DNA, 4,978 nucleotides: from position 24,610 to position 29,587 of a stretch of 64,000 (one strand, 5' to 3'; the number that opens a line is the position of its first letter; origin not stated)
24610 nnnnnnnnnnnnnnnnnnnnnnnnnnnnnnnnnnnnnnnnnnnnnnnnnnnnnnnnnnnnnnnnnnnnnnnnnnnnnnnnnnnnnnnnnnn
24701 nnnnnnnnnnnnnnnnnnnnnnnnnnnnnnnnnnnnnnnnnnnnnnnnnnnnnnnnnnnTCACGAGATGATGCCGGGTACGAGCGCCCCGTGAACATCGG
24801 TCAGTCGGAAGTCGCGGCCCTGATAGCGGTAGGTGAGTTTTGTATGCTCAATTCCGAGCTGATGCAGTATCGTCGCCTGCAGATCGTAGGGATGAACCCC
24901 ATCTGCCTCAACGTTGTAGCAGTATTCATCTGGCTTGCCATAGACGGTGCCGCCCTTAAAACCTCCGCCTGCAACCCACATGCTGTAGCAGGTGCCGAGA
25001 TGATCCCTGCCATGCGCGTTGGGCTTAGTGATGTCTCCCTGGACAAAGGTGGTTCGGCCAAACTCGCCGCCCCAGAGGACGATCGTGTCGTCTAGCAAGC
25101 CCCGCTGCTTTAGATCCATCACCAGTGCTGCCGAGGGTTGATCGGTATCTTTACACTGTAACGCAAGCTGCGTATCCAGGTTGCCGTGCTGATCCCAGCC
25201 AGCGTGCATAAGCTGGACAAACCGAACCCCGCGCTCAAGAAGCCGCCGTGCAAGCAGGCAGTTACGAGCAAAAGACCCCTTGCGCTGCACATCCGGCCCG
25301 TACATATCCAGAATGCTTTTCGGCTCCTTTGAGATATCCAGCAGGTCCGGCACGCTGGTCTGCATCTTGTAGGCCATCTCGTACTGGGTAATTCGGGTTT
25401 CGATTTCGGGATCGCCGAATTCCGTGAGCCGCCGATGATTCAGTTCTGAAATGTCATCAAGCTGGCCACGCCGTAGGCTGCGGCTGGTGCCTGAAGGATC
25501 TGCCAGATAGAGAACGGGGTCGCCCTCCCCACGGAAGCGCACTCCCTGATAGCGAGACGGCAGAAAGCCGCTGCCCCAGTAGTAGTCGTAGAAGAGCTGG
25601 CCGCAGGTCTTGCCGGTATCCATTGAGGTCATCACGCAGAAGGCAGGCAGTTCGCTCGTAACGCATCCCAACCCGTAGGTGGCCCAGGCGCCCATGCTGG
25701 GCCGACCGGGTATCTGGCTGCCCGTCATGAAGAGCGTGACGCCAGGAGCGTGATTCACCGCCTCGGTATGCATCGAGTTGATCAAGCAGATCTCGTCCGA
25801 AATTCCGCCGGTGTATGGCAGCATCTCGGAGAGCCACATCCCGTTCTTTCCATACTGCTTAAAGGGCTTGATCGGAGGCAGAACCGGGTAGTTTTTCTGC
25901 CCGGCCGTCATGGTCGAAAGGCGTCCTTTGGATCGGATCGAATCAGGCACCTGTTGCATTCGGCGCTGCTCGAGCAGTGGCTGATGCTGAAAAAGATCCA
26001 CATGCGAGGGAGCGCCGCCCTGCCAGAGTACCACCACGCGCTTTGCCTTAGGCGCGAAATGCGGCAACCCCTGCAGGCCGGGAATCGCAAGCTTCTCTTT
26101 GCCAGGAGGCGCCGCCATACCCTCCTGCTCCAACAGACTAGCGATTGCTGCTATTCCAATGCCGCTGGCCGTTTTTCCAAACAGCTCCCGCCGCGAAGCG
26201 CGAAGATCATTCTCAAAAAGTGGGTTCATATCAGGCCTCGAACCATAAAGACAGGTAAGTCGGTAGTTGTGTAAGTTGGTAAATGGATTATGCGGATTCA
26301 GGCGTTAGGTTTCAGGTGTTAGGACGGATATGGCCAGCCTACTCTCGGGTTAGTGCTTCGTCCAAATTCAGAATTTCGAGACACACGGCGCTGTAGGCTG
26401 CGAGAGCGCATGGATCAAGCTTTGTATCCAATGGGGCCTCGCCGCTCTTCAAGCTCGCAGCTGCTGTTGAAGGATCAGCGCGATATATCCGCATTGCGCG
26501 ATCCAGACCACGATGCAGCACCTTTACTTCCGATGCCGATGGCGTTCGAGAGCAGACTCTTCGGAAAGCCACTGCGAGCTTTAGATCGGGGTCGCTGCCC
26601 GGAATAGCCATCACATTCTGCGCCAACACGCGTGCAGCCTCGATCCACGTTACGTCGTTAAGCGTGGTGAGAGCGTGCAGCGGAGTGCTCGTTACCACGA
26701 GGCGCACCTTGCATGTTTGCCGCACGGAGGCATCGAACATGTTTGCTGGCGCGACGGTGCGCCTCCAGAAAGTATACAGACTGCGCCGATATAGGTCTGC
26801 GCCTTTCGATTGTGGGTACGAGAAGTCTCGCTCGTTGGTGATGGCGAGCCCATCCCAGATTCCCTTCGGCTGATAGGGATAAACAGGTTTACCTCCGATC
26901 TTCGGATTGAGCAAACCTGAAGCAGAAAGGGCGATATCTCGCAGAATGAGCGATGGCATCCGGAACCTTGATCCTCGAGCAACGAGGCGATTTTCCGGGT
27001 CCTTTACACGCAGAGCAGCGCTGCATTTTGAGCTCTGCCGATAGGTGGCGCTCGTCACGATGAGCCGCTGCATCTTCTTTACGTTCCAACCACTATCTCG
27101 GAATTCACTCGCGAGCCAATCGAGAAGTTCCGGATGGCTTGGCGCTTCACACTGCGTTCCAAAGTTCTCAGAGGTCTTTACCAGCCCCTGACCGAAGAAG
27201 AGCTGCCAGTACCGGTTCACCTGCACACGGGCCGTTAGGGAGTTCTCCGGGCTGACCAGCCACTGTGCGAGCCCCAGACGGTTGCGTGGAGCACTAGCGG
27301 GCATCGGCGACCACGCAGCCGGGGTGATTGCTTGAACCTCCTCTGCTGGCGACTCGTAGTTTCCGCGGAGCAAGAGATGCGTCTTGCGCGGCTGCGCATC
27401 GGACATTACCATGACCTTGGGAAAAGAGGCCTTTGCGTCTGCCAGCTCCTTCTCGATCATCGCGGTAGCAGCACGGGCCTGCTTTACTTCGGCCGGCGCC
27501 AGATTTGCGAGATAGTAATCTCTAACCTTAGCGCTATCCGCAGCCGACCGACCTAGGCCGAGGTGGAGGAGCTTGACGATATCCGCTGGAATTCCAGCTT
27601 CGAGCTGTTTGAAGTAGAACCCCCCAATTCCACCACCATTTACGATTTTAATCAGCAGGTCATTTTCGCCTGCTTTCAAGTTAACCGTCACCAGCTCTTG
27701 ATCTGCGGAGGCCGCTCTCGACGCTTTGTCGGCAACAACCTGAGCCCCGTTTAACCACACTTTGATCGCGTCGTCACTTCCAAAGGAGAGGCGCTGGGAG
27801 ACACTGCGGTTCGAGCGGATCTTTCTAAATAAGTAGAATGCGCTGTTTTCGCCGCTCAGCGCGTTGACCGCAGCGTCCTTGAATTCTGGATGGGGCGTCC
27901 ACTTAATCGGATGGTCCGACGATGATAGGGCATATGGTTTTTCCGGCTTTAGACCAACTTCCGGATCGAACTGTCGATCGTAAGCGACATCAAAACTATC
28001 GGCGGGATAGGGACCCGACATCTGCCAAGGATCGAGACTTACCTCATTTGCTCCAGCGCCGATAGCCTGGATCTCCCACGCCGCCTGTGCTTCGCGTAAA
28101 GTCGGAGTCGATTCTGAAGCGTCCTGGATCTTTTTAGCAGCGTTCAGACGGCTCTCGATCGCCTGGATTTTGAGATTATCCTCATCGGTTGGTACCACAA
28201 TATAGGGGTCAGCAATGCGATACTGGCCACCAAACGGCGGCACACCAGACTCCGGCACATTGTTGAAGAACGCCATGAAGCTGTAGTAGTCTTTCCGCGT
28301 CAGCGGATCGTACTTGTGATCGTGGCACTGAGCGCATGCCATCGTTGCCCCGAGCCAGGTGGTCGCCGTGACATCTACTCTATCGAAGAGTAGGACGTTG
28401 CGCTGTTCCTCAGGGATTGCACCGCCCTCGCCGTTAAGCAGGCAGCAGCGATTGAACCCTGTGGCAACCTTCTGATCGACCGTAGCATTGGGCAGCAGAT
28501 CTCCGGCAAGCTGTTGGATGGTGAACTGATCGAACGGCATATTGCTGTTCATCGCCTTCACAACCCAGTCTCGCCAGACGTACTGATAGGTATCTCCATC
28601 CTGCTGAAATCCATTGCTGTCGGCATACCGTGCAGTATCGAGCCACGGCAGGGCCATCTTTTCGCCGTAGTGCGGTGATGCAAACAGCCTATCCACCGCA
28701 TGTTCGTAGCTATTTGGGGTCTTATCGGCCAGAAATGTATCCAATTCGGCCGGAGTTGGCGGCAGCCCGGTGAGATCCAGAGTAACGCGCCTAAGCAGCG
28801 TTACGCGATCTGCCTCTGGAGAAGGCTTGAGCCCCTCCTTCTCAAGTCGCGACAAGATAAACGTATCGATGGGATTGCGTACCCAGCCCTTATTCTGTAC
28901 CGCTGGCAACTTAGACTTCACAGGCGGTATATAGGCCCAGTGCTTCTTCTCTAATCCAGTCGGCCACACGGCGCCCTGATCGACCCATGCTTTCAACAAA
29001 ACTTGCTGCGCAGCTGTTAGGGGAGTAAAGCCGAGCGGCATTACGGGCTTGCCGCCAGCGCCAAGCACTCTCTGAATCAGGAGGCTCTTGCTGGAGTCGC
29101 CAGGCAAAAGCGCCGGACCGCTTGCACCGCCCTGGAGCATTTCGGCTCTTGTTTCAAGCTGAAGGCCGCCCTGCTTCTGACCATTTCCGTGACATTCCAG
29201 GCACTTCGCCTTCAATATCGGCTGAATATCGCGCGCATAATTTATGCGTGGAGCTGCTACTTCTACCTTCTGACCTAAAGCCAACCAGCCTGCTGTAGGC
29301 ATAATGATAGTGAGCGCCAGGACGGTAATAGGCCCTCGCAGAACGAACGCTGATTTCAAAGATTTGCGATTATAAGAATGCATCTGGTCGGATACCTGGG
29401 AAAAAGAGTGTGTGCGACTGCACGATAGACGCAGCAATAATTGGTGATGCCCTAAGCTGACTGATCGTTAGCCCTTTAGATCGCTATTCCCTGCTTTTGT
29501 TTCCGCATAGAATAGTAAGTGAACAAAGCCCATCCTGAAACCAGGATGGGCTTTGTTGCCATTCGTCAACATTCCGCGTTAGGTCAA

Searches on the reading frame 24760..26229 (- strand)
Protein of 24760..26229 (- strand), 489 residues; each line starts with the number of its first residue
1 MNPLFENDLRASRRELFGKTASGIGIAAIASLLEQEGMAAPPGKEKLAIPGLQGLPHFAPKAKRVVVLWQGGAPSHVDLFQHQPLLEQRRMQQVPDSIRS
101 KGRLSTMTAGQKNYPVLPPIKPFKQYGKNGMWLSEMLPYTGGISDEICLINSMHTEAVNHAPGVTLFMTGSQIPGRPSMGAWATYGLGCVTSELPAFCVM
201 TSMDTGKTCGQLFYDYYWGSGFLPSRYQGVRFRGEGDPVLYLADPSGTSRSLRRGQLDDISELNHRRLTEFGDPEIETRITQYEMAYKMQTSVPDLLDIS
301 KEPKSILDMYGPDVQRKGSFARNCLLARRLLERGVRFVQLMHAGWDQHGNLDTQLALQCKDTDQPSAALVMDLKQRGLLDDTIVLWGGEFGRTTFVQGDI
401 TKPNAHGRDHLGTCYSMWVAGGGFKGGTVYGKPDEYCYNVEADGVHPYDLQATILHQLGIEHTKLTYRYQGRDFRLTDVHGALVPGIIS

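Call 32: search_protein_families(library=pfam, proteins=[window:24760-26229:-], max_evalue=0.00001)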
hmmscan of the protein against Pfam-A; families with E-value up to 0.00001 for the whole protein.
window:24760-26229:- (489 aa): 1 family
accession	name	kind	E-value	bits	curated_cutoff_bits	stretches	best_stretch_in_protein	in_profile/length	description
PF07394.17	DUF1501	-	3e-141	471.6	27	1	62-488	1-390/390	Protein of unknown function (DUF1501)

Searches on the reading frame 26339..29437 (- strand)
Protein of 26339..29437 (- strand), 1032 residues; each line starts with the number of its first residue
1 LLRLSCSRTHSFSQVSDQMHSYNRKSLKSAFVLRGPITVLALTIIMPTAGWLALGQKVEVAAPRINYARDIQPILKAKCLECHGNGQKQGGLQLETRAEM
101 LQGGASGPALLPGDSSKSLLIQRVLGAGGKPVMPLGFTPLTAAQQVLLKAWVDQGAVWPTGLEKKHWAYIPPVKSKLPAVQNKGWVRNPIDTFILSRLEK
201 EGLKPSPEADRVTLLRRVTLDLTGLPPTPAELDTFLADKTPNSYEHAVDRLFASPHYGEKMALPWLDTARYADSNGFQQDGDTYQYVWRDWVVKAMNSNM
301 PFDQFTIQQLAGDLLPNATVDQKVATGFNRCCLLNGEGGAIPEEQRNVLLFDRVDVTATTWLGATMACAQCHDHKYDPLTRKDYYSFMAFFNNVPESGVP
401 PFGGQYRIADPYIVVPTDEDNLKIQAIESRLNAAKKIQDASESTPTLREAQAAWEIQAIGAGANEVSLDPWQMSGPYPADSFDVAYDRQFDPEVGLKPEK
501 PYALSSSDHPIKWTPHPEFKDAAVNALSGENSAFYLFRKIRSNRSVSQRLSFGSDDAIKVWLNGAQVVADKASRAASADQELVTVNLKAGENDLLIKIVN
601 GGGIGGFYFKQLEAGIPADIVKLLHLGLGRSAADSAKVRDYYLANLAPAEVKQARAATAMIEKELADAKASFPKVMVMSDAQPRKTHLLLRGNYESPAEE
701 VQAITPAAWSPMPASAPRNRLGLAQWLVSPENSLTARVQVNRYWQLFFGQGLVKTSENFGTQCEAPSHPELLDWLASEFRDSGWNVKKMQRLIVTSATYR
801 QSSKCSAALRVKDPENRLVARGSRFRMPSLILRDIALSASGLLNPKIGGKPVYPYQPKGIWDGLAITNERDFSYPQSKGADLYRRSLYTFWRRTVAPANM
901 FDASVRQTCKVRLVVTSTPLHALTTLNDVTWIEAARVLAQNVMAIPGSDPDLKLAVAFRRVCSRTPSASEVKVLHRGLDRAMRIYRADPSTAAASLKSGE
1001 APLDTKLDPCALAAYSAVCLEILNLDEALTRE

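Call 32: search_protein_families(library=pfam, proteins=[window:26339-29437:-], max_evalue=0.00001)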
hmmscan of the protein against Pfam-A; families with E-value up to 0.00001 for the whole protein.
window:26339-29437:- (1032 aa): 3 families
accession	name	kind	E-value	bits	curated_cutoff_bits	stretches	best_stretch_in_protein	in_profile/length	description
PF07587.16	PSD1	-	1.1e-87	293.9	28.5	1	719-976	1-242/244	Protein of unknown function (DUF1553)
PF07583.16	PSCyt2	-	1.1e-83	280.7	29.8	1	189-395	1-208/209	Protein of unknown function (DUF1549)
PF07635.16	PSCyt1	-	6.9e-14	52.6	22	1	79-134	1-56/59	Planctomycete cytochrome C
